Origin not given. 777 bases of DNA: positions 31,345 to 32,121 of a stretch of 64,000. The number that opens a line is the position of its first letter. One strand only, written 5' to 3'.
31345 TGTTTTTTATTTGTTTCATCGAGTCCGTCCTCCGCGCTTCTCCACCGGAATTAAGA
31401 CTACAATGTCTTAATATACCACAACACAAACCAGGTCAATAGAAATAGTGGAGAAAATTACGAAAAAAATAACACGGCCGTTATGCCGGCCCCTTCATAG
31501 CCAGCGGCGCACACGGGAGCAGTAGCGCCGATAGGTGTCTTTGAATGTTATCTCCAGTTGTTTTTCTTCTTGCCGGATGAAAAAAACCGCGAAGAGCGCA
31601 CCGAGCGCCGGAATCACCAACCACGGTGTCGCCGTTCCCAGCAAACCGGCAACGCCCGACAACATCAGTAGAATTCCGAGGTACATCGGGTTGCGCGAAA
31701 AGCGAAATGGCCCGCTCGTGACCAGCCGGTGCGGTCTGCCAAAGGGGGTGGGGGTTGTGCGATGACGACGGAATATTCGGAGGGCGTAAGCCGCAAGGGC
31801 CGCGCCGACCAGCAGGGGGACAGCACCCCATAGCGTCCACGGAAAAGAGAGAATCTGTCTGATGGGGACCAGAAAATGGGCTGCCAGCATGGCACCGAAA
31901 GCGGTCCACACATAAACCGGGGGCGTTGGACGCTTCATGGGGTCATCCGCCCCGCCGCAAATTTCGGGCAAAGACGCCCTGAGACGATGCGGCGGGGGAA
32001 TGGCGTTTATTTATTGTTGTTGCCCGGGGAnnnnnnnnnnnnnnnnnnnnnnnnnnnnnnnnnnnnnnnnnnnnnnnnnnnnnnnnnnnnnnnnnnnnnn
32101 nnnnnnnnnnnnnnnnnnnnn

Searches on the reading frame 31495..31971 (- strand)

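Call 50: search_protein_families(library=pfam, proteins=[window:31495-31971:-], max_evalue=0.00001)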
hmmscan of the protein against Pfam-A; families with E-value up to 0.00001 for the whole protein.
window:31495-31971:- (158 aa): 2 families
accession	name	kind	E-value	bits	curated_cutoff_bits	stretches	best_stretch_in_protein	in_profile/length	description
PF04191.18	PEMT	-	3.8e-11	43.8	25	1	47-143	3-102/105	Phospholipid methyltransferase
PF04140.19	ICMT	-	7.5e-07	29.9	24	1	79-139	31-93/95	Isoprenylcysteine carboxyl methyltransferase (ICMT) family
